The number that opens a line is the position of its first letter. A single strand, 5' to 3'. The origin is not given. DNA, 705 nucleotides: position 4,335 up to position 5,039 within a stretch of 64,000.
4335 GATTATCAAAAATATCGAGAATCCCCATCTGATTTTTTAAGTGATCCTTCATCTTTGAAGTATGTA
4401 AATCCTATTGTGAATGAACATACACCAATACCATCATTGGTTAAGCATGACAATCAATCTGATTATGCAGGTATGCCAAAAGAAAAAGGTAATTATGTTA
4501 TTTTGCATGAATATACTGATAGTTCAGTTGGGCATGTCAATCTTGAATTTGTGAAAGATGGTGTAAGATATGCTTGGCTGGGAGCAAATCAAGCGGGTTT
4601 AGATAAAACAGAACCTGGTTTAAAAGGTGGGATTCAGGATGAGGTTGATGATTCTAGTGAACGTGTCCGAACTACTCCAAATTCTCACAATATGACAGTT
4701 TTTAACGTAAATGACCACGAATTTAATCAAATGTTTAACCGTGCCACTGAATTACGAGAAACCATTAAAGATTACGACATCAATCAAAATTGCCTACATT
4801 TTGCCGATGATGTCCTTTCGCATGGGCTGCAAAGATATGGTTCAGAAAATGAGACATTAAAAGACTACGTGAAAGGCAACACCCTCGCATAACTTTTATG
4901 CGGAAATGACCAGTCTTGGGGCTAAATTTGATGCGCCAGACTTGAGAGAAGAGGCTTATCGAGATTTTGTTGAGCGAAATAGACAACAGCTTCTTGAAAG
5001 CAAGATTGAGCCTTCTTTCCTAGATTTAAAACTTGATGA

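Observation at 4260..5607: Candidate toxin gene split by a frameshift: permuted-papain-like N-terminal domain plus T1SS C-terminal signal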

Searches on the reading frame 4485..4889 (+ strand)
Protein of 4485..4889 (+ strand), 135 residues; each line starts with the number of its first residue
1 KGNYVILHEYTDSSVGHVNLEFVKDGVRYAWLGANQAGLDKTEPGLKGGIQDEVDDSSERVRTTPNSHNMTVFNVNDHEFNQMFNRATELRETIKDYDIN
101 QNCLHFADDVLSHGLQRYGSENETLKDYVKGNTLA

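Call 21: find_homologous_proteins(query=A3, max_evalue=0.01)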
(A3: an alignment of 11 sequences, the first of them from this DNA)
Query A3 (11 sequences) (135 aa, profile of the alignment): 1 proteins with E <= 0.01 among 690 candidates.
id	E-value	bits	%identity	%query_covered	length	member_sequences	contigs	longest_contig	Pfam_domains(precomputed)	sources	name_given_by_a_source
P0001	1.3e-42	163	100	100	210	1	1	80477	-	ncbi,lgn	-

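Call 22: search_solved_structures(query=A3, max_evalue=10, show_alignments=3)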
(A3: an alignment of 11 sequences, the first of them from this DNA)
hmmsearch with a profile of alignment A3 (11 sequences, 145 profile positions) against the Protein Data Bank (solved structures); distinct sequences matched with E-value up to 10: 8.
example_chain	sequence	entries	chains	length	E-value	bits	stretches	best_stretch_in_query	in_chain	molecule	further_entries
5z96_A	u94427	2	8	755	0.093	15.8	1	74-135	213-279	Short transient receptor potential channel 4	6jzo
8wpl_B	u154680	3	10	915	0.14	15.2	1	74-135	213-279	Short transient receptor potential channel 4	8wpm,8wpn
9d2f_Z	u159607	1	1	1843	0.21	14.6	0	51-101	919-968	Cilia- and flagella-associated protein 44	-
9fxl_A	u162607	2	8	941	1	12.4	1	74-135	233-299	Transient receptor potential cation channel subfamily c member 4a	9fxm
7b0s_A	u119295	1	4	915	1.1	12.3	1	74-135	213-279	Transient receptor potential cation channel subfamily c member 4a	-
7b05_A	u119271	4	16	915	1.1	12.3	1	74-135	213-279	Transient receptor potential cation channel subfamily c member 4a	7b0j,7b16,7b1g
6g1k_A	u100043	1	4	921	1.1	12.3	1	74-135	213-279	Transient receptor potential cation channel subfamily c member 4a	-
6djs_A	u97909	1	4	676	1.8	11.6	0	54-128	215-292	Short transient receptor potential channel 3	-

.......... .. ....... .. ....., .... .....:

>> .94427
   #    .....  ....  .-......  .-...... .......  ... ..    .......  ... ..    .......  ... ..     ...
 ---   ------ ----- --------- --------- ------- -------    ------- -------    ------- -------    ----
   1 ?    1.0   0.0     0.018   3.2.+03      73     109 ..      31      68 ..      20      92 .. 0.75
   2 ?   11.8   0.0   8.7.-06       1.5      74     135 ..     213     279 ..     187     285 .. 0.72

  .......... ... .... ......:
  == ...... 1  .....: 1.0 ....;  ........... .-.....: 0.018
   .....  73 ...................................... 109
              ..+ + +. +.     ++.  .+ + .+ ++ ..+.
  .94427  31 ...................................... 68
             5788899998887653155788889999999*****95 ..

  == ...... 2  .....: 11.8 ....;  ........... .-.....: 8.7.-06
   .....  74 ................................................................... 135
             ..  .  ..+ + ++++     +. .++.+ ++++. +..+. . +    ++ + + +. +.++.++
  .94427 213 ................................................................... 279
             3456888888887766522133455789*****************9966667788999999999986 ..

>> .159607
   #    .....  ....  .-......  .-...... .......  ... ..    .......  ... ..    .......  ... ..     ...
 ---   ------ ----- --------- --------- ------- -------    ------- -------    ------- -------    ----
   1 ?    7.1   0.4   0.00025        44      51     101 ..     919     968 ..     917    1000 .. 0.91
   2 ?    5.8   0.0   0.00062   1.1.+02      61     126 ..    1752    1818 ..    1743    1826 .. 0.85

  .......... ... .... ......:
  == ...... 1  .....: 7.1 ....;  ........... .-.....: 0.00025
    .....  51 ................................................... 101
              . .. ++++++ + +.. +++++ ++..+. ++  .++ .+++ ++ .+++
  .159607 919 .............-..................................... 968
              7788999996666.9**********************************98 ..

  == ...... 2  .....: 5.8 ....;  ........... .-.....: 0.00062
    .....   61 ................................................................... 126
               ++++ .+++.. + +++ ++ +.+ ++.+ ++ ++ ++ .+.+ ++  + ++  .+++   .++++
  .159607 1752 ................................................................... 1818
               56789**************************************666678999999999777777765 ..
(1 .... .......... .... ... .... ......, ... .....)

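Call 24: search_protein_families(library=pfam, alignment_id=A3, max_evalue=1)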
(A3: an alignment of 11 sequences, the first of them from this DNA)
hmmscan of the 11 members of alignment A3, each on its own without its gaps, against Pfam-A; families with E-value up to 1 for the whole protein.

A. member 1, seq(135 aa): 4 families
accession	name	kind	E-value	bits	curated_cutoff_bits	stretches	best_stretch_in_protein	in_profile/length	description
PF05903.20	Peptidase_C97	-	0.01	16.1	29.2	1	48-111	55-118/151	PPPDE putative peptidase domain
PF09733.14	VEFS-Box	-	0.024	15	23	1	51-110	41-100/137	VEFS-Box of polycomb protein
PF17437.7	DUF5416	-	0.035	14.4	25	1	81-133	81-134/173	Family of unknown function (DUF5416)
PF12149.13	HSV_VP16_C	-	0.17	12.4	27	1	74-85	9-20/30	Herpes simplex virus virion protein 16 C terminal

B. families by the number of members that match (of 11 scanned): 8 families
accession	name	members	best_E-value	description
PF05903.20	Peptidase_C97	7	4.7e-05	PPPDE putative peptidase domain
PF04970.19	LRAT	6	0.032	Lecithin retinol acyltransferase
PF25218.1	TseH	5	0.00083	Type VI secretion system effector TseH-like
PF09733.14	VEFS-Box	1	0.024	VEFS-Box of polycomb protein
PF17437.7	DUF5416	1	0.035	Family of unknown function (DUF5416)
PF16044.11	DUF4796_C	1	0.086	DUF4796 C-terminal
PF12149.13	HSV_VP16_C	1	0.17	Herpes simplex virus virion protein 16 C terminal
PF05608.18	RTE1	1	0.18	RTE1-like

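Call 28: find_related_loci(query=A4, collection=genome_contigs, flank=8000)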
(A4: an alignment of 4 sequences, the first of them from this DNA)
Query A4 (135 aa) in genome_contigs; peptide patterns used: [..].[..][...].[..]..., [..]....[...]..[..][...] (x = any residue, [..] = any of these).
149 stretches matched a pattern; 1 encode a relative of the query (tblastn E <= 1e-3); 1 distinct loci.
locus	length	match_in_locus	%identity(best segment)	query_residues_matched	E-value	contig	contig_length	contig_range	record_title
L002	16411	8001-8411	36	1-135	2e-22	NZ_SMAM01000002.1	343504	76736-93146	Bibersteinia trehalosi strain DSM 23101 Ga0244685_102, whole genome shotgun sequence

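Call 30: predict_structure(alignment_id=A3)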
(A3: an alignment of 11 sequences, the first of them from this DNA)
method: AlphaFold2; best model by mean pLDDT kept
length: 135 residues; sequences in the alignment: 11
mean_pLDDT: 80.2   pTM: 0.78
mean pLDDT of the five models: 80.2, 79.1, 78.7, 78.6, 77.7
residues with pLDDT >= 90: 56; 70-90: 40; 50-70: 27; < 50: 12
segments of 3 or more residues with pLDDT < 50: 38-40, 42-46, 132-135
pLDDT, mean of each block of 10 residues (from residue 1): 92 82 96 69 56 89 91 95 95 71 84 78 62 46
secondary structure, 60 per line:
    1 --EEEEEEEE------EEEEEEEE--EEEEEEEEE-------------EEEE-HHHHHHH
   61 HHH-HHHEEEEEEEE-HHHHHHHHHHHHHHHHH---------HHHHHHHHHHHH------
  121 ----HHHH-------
elements in order: E3-10 E17-24 E27-35 E49-52 H54-63 E68-75 H77-93 H103-114 H125-128

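Call 35: fold_search(model_id=the predicted structure, library=pdb)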
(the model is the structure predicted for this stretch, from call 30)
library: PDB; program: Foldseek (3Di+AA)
matches with E <= 10: 511; with E <= 0.001: 0
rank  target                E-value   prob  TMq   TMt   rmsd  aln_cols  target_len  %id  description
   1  7zv1_C                4.6e-02  0.97  0.46  0.59   5.1       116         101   12  Crystal Structure of Aichivirus A 2A protein L64M, L109M mutant (released 2023-05-31)
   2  7zv1_B                1.5e-01  0.82  0.43  0.50   5.9       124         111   10  Crystal Structure of Aichivirus A 2A protein L64M, L109M mutant (released 2023-05-31)
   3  7zv6_A                2.3e-01  0.77  0.43  0.51   5.6       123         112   10  Crystal Structure of Aichivirus A 2A protein (released 2023-05-24)
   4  9gzr_B                2.5e-01  0.11  0.21  0.16  14.4       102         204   16  Tad pilus alignment complex protein RcpC (released 2025-05-21)
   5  7zv1_A                2.8e-01  0.69  0.43  0.51   6.0       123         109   10  Crystal Structure of Aichivirus A 2A protein L64M, L109M mutant (released 2023-05-31)
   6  7zv6_C                3.8e-01  0.63  0.42  0.50   8.3       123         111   13  Crystal Structure of Aichivirus A 2A protein (released 2023-05-24)
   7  6jzc_A                8.2e-01  0.06  0.21  0.13  12.5       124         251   13  Structural basis of tubulin detyrosination (released 2019-07-17)
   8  7zv6_B                9.9e-01  0.41  0.43  0.48   5.6       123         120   10  Crystal Structure of Aichivirus A 2A protein (released 2023-05-24)
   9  6j4s_A                9.9e-01  0.09  0.21  0.14   7.7        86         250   12  Structural basis of tubulin detyrosination by vasohibins-SVBP enzyme complex and functional implications (released 2019-05-01)
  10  6ocf_A                1.1e+00  0.04  0.20  0.14  11.8       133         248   13  The crystal structure of VASH1-SVBP complex (released 2019-06-26)
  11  6jze_A                1.3e+00  0.08  0.21  0.14   7.8        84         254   11  Crystal structure of VASH2-SVBP complex with the magic triangle I3C (released 2019-08-07)
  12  6jzd_A                1.4e+00  0.06  0.21  0.13   7.3        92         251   12  Crystal structure of peptide-bound VASH2-SVBP complex (released 2019-07-17)
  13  9l5u_C                1.5e+00  0.06  0.18  0.23  10.0        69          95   19  Papain-like cysteine protease toxin/immunity pair (released 2025-06-04)
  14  3efy_A                1.6e+00  0.06  0.24  0.19  13.7       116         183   14  Structure of the Cyclomodulin Cif from Pathogenic Escherichia coli (released 2008-10-28)
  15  2d6p_A                1.6e+00  0.03  0.12  0.12  12.3        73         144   14  Crystal structure of mouse galectin-9 N-terminal CRD in complex with T-antigen (released 2006-09-26)
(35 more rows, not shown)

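Call 42: fold_search(model_id=the predicted structure, library=viral)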
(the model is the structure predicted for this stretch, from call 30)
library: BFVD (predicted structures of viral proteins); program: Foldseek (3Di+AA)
matches with E <= 10: 723; with E <= 0.001: 0
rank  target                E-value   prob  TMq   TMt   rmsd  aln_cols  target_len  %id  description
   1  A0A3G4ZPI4            1.2e-02  0.98  0.47  0.19   6.6       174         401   12  Uncharacterized protein [Terrestrivirus sp.]
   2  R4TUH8                1.4e-02  0.96  0.42  0.28   6.0       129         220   14  (no name in the UniProt tables at hand)
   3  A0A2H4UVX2            2.5e-02  0.91  0.39  0.30   5.4       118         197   12  PPPDE domain-containing protein [Bodo saltans virus]
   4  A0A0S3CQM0            3.6e-02  0.97  0.45  0.06   4.5       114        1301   16  Genome polyprotein (Fragment) [Porcine kobuvirus]
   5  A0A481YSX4            3.8e-02  0.91  0.45  0.35   5.8       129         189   11  Lecithin retinol acyltransferase [Marseillevirus LCMAC101]
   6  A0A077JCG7            4.3e-02  0.92  0.42  0.15   4.8       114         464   15  Polyprotein (Fragment) [Kobuvirus cebes]
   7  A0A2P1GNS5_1          4.5e-02  0.82  0.45  0.09  11.1       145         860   12  Polyprotein (Fragment) [Wenling banjofish picornavirus 2]
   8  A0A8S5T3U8            5.8e-02  0.38  0.24  0.33  11.3        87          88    9  Uncharacterized protein [Podoviridae sp. ctpVv1]
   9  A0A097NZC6            1.2e-01  0.92  0.45  0.14   3.9       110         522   14  Genome polyprotein (Fragment) [Norway rat kobuvirus 1]
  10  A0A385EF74            1.6e-01  0.15  0.20  0.25  13.3        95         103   13  Uncharacterized protein [Caulobacter phage CcrBL9]
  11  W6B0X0                1.8e-01  0.44  0.28  0.40   9.5        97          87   12  Uncharacterized protein [Acinetobacter phage IMEAB3]
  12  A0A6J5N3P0            3.7e-01  0.16  0.22  0.32   9.0        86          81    6  Uncharacterized protein [uncultured Caudovirales phage]
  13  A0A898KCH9            4.0e-01  0.11  0.21  0.26   7.5        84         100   12  (no name in the UniProt tables at hand)
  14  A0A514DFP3            4.0e-01  0.08  0.17  0.15  15.2       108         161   10  (no name in the UniProt tables at hand)
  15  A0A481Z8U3            4.2e-01  0.16  0.37  0.23  12.5       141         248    9  Uncharacterized protein [Pithovirus LCPAC304]
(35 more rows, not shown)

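Call 54: search_protein_families(library=pfam, proteins=[L002:7776-9074:+], max_evalue=0.01)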
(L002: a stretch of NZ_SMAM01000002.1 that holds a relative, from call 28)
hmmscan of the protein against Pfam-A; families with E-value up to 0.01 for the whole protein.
L002:7776-9074:+ (433 aa): 1 family
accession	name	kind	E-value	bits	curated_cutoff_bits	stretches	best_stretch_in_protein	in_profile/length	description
PF06594.17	HCBP_related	-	0.0098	16.3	21.4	0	289-305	1-17/42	Haemolysin-type calcium binding protein related domain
